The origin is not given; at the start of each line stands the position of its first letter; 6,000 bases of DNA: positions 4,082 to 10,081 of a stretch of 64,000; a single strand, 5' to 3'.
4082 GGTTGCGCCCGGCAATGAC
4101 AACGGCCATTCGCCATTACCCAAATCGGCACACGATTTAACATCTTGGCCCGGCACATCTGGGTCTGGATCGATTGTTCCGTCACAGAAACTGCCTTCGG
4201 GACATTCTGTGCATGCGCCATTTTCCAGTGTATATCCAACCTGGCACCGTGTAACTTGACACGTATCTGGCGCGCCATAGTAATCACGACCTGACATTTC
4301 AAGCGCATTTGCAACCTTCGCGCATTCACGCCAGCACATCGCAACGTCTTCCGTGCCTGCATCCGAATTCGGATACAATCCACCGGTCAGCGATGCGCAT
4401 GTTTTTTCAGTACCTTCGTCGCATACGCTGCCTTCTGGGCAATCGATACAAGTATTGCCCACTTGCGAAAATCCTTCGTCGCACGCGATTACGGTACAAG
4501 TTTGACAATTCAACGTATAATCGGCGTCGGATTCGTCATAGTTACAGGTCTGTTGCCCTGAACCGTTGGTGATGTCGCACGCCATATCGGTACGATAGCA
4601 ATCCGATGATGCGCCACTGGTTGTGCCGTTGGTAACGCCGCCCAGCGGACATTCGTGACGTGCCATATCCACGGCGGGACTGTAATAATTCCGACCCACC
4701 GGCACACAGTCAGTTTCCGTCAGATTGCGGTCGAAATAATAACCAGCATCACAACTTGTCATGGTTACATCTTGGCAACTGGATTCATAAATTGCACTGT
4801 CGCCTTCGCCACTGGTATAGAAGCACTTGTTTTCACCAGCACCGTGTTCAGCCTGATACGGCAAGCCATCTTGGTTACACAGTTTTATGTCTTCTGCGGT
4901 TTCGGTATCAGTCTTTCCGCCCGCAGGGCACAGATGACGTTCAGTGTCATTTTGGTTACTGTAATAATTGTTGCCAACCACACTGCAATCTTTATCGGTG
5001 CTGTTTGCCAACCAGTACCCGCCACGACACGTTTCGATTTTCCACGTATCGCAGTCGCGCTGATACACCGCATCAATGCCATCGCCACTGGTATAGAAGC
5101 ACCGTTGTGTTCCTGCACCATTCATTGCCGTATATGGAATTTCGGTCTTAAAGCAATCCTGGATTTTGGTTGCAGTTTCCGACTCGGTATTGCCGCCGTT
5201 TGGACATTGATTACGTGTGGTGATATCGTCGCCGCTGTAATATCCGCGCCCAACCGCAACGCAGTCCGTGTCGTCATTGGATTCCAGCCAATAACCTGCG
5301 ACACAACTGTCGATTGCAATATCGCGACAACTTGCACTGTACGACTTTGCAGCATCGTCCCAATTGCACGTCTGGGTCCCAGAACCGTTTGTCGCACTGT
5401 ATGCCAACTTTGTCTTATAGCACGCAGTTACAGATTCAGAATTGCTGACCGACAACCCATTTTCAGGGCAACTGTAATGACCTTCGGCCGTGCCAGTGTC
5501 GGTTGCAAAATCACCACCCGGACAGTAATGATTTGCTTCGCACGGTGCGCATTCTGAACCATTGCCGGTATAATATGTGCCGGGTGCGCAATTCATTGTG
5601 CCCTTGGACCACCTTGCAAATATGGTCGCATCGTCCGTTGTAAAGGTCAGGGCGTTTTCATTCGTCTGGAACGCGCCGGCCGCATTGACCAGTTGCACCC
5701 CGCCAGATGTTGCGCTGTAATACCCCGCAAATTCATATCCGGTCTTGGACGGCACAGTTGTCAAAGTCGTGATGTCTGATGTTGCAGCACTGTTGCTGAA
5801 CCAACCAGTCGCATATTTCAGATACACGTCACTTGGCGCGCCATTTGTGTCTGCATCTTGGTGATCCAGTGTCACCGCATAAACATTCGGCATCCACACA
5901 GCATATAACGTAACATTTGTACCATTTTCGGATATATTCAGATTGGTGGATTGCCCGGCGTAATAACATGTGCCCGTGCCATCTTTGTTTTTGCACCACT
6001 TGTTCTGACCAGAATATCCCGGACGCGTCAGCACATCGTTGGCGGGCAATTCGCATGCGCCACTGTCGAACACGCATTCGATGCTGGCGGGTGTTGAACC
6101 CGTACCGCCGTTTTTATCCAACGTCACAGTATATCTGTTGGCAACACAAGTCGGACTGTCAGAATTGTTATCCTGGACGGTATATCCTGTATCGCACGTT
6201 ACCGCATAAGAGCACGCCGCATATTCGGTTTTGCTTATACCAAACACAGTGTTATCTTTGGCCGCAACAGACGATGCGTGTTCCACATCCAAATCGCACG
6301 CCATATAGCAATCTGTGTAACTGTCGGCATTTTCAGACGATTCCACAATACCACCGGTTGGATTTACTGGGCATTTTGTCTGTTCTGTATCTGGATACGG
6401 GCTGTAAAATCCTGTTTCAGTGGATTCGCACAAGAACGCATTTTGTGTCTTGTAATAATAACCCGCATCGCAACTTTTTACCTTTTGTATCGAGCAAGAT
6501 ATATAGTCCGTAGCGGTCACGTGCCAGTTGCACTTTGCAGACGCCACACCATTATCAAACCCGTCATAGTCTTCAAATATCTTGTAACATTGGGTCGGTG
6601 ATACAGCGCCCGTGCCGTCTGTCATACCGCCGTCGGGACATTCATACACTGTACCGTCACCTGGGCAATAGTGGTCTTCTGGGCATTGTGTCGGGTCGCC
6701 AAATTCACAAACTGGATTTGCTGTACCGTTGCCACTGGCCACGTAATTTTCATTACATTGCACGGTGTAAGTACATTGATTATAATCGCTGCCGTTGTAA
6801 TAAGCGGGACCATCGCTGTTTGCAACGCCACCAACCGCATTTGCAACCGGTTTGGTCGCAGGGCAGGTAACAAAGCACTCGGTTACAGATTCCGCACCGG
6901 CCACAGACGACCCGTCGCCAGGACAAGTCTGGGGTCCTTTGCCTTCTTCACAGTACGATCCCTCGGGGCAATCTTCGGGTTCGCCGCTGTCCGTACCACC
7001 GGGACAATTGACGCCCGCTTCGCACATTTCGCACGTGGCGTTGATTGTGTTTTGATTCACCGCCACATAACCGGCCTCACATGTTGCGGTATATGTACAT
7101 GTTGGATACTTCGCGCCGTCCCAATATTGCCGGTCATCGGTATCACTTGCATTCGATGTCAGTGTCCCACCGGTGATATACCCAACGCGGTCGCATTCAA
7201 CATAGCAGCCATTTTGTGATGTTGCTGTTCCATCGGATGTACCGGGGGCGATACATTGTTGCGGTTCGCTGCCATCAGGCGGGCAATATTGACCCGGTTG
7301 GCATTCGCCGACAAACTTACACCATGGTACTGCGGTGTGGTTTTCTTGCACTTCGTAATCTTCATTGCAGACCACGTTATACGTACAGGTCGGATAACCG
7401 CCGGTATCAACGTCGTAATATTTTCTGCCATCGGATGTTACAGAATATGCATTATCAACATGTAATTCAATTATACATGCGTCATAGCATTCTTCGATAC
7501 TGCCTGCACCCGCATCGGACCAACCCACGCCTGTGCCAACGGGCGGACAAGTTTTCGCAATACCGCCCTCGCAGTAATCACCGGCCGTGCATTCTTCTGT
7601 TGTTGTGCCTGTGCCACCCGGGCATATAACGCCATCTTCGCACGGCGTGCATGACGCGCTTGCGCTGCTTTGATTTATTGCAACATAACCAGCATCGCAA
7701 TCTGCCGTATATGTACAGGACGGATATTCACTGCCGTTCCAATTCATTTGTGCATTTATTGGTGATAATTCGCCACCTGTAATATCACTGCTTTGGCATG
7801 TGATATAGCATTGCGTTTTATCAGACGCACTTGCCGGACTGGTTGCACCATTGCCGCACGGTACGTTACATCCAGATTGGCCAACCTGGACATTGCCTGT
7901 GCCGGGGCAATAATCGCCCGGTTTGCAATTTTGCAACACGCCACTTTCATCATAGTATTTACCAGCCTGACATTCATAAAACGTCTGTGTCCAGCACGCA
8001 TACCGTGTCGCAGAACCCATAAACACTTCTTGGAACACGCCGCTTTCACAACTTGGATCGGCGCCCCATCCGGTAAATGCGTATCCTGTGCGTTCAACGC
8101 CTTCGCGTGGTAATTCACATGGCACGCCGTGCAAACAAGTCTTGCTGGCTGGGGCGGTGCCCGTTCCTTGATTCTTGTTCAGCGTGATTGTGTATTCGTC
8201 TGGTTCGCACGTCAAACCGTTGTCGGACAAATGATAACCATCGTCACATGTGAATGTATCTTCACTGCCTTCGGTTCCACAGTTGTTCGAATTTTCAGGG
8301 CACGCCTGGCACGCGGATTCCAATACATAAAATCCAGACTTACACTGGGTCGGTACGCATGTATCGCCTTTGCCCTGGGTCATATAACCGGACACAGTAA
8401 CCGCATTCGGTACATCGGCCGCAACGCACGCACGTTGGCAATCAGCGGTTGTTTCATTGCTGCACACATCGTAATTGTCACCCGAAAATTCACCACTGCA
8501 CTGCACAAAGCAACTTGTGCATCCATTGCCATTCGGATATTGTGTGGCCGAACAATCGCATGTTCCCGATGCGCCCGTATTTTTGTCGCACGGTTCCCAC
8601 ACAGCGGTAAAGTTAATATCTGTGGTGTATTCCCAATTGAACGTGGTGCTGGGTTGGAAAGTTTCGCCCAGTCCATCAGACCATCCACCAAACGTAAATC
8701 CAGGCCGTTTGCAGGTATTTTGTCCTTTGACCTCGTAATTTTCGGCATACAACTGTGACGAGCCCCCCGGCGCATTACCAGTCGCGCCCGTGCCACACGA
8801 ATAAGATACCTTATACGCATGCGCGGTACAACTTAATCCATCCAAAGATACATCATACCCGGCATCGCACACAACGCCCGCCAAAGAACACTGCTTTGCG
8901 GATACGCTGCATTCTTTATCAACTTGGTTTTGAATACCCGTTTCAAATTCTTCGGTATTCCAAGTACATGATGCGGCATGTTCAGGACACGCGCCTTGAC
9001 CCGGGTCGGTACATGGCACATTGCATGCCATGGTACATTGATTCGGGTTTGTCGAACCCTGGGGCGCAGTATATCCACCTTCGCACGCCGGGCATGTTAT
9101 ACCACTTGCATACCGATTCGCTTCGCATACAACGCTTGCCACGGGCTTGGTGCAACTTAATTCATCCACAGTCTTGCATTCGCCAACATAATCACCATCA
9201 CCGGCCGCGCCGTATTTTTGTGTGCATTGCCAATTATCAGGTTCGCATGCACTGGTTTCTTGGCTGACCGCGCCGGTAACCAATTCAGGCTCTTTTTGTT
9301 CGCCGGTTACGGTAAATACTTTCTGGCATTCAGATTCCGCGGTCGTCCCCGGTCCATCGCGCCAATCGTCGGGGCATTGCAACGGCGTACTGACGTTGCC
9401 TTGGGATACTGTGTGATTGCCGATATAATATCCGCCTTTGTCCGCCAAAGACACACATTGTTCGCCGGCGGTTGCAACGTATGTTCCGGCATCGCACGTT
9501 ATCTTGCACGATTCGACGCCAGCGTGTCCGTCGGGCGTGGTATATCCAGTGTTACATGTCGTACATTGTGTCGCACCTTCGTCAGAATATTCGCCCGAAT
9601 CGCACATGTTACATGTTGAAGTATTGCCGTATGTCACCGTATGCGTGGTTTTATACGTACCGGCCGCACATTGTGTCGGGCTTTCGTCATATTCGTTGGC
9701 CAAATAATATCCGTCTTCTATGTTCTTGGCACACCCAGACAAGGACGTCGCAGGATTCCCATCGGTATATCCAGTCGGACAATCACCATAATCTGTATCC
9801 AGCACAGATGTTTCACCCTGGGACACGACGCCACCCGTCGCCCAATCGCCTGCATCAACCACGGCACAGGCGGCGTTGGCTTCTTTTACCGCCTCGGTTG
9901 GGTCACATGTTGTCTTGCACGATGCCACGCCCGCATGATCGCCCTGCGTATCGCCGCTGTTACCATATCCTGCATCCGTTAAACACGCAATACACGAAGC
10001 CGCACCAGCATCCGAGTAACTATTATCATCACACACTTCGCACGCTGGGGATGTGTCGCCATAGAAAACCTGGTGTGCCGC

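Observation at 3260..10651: Giant (~2,460 aa mature) secreted protein built from eukaryote-style cysteine-rich modules and Flg_new repeats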

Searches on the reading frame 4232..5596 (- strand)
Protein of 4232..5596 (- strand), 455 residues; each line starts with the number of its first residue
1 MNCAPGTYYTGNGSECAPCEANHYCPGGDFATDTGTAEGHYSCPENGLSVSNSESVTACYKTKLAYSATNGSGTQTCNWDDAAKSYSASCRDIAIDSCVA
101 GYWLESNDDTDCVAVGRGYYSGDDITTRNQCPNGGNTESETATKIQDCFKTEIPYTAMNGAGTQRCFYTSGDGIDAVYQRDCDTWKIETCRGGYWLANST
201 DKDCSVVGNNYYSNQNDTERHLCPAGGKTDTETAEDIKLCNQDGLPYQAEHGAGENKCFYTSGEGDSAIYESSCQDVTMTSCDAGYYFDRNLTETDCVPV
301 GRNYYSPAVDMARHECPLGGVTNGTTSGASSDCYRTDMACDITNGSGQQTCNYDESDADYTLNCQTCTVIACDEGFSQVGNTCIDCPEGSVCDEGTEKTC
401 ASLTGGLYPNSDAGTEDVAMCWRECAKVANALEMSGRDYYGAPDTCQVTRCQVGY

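Call 62: search_solved_structures(query=A3, max_evalue=1)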
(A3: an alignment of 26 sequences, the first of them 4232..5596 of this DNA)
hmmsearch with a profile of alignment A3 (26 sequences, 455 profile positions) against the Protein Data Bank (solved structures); distinct sequences matched with E-value up to 1: 0.

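Call 70: predict_structure(alignment_id=A3)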
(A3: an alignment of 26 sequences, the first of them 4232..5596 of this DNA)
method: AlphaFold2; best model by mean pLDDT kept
length: 455 residues; sequences in the alignment: 26
mean_pLDDT: 92.4   pTM: 0.59
mean pLDDT of the five models: 92.4, 92.5, 92.3, 91.9, 90.9
residues with pLDDT >= 90: 341; 70-90: 111; 50-70: 3; < 50: 0
segments of 3 or more residues with pLDDT < 50: none
pLDDT, mean of each block of 10 residues (from residue 1): 93 90 94 88 95 95 95 96 94 95 94 97 93 95 96 96 97 91 95 96 97 97 96 97 95 96 93 93 96 94 95 95 94 93 89 94 91 81 83 79 88 85 86 87 87 80
secondary structure, 60 per line:
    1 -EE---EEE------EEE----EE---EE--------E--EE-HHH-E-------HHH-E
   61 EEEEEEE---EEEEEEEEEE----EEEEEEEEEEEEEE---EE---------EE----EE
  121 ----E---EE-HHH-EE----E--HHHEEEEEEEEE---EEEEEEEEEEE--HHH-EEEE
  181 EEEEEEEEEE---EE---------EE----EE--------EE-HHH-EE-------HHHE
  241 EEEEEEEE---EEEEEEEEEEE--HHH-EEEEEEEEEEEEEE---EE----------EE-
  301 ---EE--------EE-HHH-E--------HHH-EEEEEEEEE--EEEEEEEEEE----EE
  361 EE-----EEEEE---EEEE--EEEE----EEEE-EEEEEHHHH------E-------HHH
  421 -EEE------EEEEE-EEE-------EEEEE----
elements in order: E7-9 E16-18 E60-67 E71-80 E85-98 E148-156 E160-170 E177-190 E240-248 E252-262 E269-282 E334-342 E345-354 E359-362 E368-372 E376-379 E382-385 E390-393 E395-399 H400-403 E422-424 E431-435 E437-439 E447-451

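Call 73: fold_search(model_id=the predicted structure, library=pdb)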
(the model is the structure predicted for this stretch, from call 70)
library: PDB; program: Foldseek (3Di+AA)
matches with E <= 10: 235; with E <= 0.001: 4
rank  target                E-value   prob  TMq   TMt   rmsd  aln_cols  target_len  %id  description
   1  8wa2_A                5.3e-05  1.00  0.19  0.08  16.8       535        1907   14  cryo-EM structure of native mastigonemes isolated from Chlamydomonas reinhardtii at 3.0 angstrom resolution (released 2024-04-10)
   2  8wa2_F                3.9e-04  0.99  0.23  0.10  17.7       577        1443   15  cryo-EM structure of native mastigonemes isolated from Chlamydomonas reinhardtii at 3.0 angstrom resolution (released 2024-04-10)
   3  9vqm_C                5.4e-04  0.66  0.11  0.07  41.9       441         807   11  Cryo-EM structure of Elapor1WT in tetrameric form (released 2025-07-23)
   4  9vqm_A                9.6e-04  0.72  0.11  0.07  27.3       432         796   13  Cryo-EM structure of Elapor1WT in tetrameric form (released 2025-07-23)
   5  9vqm_B                2.6e-03  0.38  0.10  0.07  41.8       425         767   12  Cryo-EM structure of Elapor1WT in tetrameric form (released 2025-07-23)
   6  9vql_B                5.4e-03  0.47  0.10  0.07  27.6       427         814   11  Cryo-EM structure of the dimeric Elapor1 mutant (released 2025-07-23)
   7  9vqm_D                5.9e-03  0.51  0.11  0.08  36.2       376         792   13  Cryo-EM structure of Elapor1WT in tetrameric form (released 2025-07-23)
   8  8wa2_C                7.8e-03  0.41  0.10  0.04  23.6       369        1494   14  cryo-EM structure of native mastigonemes isolated from Chlamydomonas reinhardtii at 3.0 angstrom resolution (released 2024-04-10)
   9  9vql_A                4.6e-02  0.16  0.10  0.06  38.2       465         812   14  Cryo-EM structure of the dimeric Elapor1 mutant (released 2025-07-23)
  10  7n4y_A                9.3e-02  0.90  0.13  0.03  13.8       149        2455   15  The structure of bovine thyroglobulin with iodinated tyrosines (released 2021-11-10)
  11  8trs_D                1.7e-01  0.54  0.12  0.33  13.4       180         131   13  Structure of the EphA2 CRD bound to FabS1CE_C1, trigonal form (released 2023-11-22)
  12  6j0t_B                1.9e-01  0.04  0.06  0.06  36.5       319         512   12  The crystal structure of exoinulinase INU1 (released 2020-01-01)
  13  9sai_A                2.1e-01  0.06  0.09  0.06  36.6       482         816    5  Ternary PROTAC-mediated complex consisting of Cereblon, DDB1 and BRD4-BD1, non-covalently linked by JQ1-AcN (released 2025-10-29)
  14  9dqd_B                2.1e-01  0.03  0.07  0.05  36.6       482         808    5  cryo-EM structure of human Cereblon/DDB1 in complex with a non-traditional CRBN binder (released 2024-12-25)
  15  8tv1_C                2.3e-01  0.12  0.11  0.15  21.1       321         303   11  Structure of the EphA2 LBDCRD bound to FabS1C_L1 (released 2024-06-26)
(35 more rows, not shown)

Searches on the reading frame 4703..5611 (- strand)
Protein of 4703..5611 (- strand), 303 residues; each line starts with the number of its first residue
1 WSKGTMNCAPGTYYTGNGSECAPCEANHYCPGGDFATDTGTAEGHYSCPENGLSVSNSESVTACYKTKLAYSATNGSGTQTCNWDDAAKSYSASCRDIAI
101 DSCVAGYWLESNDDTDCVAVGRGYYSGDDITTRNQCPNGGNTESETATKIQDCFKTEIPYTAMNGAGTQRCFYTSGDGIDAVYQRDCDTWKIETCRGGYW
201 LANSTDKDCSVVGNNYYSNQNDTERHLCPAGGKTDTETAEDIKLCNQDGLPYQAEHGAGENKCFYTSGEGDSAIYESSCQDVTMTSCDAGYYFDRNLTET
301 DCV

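Call 20: search_protein_families(library=pfam, proteins=[window:4703-5611:-], max_evalue=10)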
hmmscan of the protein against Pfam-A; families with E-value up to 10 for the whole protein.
window:4703-5611:- (303 aa): 2 families
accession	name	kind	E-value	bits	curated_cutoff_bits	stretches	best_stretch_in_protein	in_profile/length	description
PF23091.2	TNFR_ELAPOR1_6th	-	0.062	13.7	33.2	2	8-32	2-25/41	ELAPOR1-like, TNF receptor-like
PF07699.19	Ephrin_rec_like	-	0.062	13.5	23.1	2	117-153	11-48/48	Tyrosine-protein kinase ephrin type A/B receptor-like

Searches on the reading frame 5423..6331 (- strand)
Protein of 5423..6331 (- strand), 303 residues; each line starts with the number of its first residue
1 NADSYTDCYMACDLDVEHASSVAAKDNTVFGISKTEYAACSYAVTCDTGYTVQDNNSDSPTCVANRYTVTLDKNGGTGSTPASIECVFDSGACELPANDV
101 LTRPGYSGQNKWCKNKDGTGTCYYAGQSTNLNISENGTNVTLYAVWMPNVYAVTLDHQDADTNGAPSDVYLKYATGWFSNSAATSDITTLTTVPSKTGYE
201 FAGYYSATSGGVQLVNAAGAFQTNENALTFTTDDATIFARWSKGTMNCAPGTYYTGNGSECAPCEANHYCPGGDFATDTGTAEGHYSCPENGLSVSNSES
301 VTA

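Call 20: search_protein_families(library=pfam, proteins=[window:5423-6331:-], max_evalue=10)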
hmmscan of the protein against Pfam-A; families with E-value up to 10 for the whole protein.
window:5423-6331:- (303 aa): 2 families
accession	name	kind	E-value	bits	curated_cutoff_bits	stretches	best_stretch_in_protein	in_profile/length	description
PF09479.16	Flg_new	-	1.2e-07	32.2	27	2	67-145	1-65/65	Listeria-Bacteroides repeat domain (List_Bact_rpt)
PF23091.2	TNFR_ELAPOR1_6th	-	0.35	11.2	33.2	1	248-272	2-25/41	ELAPOR1-like, TNF receptor-like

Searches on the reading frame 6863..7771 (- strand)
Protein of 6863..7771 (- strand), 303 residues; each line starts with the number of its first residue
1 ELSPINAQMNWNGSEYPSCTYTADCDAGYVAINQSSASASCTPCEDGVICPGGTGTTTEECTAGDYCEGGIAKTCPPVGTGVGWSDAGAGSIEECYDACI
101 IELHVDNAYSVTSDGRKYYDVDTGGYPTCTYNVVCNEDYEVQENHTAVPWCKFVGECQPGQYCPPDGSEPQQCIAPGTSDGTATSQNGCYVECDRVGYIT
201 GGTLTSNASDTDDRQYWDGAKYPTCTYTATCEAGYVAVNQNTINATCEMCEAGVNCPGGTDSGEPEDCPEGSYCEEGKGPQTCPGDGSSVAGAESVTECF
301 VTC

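Call 20: search_protein_families(library=pfam, proteins=[window:6863-7771:-], max_evalue=10)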
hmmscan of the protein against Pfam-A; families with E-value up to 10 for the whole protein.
window:6863-7771:- (303 aa): 2 families
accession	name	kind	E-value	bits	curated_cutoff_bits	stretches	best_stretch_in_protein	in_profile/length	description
PF24634.1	DUF7631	-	1.1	10.2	27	1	38-53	3-18/50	Domain of unknown function (DUF7631)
PF01666.22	DX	-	1.2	10.1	25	1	15-41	46-72/76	DX module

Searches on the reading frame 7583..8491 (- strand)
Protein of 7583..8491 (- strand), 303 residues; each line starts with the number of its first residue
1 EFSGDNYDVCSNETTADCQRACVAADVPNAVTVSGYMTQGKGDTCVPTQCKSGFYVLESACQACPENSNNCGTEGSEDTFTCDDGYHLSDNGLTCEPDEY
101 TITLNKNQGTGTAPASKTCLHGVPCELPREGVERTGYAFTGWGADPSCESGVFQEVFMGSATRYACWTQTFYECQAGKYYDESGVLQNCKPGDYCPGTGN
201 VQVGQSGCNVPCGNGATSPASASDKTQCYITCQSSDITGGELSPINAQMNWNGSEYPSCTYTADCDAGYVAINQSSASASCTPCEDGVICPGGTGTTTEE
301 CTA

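Call 20: search_protein_families(library=pfam, proteins=[window:7583-8491:-], max_evalue=10)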
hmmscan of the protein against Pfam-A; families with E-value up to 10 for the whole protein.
window:7583-8491:- (303 aa): 2 families
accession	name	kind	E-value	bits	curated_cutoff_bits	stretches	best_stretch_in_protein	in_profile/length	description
PF09479.16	Flg_new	-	2.5e-06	27.9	27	1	100-165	1-64/65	Listeria-Bacteroides repeat domain (List_Bact_rpt)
PF12662.13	cEGF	-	0.057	13.7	26.6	1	81-96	5-20/24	Complement Clr-like EGF-like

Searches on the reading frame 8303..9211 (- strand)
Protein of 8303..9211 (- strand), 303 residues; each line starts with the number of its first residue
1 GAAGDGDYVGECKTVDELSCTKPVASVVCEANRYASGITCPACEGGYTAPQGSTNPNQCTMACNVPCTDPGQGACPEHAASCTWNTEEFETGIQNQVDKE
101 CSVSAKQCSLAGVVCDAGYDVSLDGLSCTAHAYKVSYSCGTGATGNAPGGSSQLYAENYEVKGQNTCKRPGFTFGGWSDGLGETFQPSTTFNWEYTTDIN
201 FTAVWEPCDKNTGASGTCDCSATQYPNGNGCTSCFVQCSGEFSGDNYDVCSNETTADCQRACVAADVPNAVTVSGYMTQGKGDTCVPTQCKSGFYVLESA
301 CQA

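Call 20: search_protein_families(library=pfam, proteins=[window:8303-9211:-], max_evalue=10)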
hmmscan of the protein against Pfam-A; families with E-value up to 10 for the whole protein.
window:8303-9211:- (303 aa): 1 family
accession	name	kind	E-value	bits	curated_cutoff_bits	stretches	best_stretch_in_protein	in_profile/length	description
PF09479.16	Flg_new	-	0.0037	17.8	27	1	133-203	1-64/65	Listeria-Bacteroides repeat domain (List_Bact_rpt)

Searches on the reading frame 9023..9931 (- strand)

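Call 20: search_protein_families(library=pfam, proteins=[window:9023-9931:-], max_evalue=10)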
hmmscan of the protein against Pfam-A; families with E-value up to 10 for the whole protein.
window:9023-9931:- (303 aa): 3 families
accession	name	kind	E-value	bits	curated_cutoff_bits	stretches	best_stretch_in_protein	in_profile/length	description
PF07562.20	NCD3G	-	0.016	15.5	38.9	1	87-130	9-52/54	Nine Cysteines Domain of family 3 GPCR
PF14569.12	zf-UDP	-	0.39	11.2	27.1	2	240-294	18-67/78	Zinc-binding RING-finger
PF13717.11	Zn_ribbon_4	-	0.76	10.2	30.3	1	121-147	3-29/36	zinc-ribbon domain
